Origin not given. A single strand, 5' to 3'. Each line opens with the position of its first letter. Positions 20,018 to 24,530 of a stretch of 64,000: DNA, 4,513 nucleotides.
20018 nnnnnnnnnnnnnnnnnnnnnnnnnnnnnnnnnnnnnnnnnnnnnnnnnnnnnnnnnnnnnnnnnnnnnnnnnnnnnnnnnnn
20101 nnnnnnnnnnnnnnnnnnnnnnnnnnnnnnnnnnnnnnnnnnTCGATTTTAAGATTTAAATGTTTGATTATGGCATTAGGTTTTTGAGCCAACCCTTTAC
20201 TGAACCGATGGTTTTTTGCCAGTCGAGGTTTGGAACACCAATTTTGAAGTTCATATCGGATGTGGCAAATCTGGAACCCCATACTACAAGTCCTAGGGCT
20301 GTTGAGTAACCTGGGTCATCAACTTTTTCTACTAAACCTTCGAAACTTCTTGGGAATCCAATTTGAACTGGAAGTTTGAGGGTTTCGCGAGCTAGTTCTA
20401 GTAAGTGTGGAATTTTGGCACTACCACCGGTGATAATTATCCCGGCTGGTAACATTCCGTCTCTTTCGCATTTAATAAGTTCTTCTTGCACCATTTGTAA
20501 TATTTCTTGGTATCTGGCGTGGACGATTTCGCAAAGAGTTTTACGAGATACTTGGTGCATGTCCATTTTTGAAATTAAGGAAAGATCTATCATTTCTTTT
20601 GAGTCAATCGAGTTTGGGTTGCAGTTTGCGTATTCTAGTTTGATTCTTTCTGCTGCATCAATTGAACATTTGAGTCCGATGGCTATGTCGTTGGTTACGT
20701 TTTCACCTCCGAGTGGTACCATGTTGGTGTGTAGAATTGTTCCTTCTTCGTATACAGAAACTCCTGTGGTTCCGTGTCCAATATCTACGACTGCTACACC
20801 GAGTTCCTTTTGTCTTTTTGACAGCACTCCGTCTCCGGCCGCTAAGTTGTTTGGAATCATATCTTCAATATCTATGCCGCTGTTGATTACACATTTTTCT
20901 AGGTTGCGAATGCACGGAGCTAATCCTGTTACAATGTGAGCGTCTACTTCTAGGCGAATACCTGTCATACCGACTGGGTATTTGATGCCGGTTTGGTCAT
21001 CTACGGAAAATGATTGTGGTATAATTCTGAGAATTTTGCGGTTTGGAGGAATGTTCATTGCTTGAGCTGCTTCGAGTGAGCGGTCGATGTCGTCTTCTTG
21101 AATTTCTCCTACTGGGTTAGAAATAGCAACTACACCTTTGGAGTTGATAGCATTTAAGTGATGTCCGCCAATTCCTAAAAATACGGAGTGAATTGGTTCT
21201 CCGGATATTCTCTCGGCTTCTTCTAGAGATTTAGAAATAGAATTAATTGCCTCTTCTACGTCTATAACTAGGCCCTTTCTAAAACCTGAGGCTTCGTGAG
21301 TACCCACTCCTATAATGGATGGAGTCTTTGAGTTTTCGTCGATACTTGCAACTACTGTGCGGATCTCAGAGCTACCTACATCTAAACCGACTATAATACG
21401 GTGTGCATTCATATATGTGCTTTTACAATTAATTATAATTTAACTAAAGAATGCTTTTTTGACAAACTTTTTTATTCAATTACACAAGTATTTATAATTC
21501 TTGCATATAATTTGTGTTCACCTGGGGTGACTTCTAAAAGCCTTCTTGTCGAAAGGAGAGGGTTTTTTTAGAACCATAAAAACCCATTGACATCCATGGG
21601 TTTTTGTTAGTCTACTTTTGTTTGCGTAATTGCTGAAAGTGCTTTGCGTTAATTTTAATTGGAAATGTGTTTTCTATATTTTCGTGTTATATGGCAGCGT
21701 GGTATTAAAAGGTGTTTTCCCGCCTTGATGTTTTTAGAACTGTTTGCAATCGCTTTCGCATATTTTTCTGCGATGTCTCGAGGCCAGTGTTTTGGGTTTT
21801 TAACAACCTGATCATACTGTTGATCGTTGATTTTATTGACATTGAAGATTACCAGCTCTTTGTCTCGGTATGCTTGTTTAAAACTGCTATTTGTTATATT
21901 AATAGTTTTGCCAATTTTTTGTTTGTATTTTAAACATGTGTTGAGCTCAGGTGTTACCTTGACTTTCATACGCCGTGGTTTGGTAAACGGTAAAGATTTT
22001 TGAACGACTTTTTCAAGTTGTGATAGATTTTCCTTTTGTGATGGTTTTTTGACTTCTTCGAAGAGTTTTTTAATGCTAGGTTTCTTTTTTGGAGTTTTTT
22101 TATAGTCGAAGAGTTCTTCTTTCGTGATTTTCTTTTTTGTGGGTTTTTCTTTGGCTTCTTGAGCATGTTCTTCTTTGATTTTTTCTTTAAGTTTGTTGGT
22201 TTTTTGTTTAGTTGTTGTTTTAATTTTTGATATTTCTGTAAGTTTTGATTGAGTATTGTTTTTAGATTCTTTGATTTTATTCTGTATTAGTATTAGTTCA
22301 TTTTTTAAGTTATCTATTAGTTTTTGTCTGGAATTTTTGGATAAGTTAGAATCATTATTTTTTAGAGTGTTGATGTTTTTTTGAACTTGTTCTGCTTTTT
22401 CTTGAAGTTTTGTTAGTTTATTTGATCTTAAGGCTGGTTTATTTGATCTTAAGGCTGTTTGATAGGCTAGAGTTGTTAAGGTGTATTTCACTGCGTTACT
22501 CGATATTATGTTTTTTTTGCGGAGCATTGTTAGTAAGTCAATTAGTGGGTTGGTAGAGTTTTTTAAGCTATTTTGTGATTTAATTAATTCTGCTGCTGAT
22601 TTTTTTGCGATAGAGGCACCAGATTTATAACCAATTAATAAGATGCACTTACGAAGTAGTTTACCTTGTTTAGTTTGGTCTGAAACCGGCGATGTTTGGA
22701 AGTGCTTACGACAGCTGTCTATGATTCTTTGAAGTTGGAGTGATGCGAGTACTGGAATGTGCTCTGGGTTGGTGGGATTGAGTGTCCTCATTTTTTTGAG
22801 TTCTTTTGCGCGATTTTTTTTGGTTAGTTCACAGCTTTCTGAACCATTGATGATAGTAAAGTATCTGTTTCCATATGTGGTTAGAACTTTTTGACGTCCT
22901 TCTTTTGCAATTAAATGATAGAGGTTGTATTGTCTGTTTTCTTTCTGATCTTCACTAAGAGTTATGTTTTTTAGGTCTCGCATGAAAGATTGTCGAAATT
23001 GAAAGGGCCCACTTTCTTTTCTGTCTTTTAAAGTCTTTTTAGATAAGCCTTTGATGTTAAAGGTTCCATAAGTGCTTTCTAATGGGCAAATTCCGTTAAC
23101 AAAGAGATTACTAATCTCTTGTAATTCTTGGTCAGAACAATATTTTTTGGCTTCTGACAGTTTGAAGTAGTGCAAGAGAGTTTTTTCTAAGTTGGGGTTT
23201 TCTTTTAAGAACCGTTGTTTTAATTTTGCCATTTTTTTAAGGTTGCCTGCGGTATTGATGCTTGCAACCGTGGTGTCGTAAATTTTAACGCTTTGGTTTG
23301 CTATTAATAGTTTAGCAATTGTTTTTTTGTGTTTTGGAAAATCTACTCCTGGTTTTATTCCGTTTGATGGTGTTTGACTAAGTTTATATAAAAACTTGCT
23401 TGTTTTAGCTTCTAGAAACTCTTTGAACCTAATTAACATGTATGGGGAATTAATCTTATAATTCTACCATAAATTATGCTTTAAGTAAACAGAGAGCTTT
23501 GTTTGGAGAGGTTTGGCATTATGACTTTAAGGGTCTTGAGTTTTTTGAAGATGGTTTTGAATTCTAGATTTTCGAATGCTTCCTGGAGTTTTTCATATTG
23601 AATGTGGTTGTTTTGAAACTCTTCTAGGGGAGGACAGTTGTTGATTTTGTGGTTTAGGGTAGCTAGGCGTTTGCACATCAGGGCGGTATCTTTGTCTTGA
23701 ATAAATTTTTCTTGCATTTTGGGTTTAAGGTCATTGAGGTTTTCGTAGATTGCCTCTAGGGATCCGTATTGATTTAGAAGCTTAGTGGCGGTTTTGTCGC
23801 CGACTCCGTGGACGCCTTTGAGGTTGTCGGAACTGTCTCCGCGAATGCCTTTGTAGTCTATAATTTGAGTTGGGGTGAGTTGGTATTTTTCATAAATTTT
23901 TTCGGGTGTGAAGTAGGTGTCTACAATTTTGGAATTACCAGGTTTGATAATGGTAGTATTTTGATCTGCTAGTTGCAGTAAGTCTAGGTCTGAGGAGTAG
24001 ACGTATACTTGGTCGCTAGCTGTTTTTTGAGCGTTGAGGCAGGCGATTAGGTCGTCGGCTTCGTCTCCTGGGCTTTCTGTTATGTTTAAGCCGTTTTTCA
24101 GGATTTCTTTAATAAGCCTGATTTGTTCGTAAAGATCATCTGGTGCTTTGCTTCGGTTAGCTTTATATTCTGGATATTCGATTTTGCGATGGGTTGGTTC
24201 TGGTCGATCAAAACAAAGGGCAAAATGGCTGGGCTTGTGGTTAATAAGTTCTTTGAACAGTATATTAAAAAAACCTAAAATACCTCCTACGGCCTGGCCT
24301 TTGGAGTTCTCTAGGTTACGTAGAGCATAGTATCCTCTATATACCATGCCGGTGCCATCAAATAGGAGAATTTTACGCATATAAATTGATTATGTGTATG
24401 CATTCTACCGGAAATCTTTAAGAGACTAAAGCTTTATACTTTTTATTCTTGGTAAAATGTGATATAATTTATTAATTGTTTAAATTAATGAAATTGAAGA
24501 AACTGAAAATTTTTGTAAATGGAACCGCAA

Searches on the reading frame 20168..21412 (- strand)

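Call 25: search_protein_families(library=pfam, proteins=[window:20168-21412:-], max_evalue=0.001)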
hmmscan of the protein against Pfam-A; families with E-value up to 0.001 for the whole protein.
window:20168-21412:- (414 aa): 6 families
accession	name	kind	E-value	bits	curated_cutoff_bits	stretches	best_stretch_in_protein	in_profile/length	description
PF14450.12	FtsA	-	9.1e-39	133.2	31.8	1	207-374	1-127/127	Cell division protein FtsA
PF02491.25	SHS2_FTSA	-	2.4e-28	98.7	25.4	1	83-162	1-79/79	SHS2 domain inserted in FTSA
PF06723.19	MreB_Mbl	-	1.9e-11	43.9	27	1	187-351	128-303/327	MreB/Mbl protein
PF11104.14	PilM_2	-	6.2e-10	39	27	1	196-260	172-236/340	Type IV pilus assembly protein PilM;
PF06277.17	EutA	-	3e-07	30.2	27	1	175-333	116-266/475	Ethanolamine utilisation protein EutA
PF00012.26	HSP70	-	0.00059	18.6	20.6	0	197-344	179-349/599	Hsp70 protein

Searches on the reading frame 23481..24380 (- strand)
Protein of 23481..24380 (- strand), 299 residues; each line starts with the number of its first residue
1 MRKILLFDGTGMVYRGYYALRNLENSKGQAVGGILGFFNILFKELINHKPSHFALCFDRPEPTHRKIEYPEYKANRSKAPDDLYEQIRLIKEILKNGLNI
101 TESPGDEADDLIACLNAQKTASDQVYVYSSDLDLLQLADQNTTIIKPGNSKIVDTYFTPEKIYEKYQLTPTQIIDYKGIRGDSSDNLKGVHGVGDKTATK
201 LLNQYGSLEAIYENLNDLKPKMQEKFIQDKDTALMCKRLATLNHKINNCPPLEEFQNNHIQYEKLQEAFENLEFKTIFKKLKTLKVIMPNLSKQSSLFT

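Call 38: search_protein_families(library=pfam, proteins=[window:23481-24380:-], max_evalue=0.001)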
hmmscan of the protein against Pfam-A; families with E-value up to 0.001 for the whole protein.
window:23481-24380:- (299 aa): 3 families
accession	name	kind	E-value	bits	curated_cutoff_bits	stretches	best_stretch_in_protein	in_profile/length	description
PF02739.22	5_3_exonuc_N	-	6.5e-45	153.2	34.3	1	3-167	1-164/164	5'-3' exonuclease, N-terminal resolvase-like domain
PF01367.25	5_3_exonuc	-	1.3e-29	102.9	40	1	169-260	2-94/97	5'-3' exonuclease, C-terminal SAM fold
PF14520.12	HHH_5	-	9.1e-05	23.3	27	1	186-213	3-31/57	Helix-hairpin-helix domain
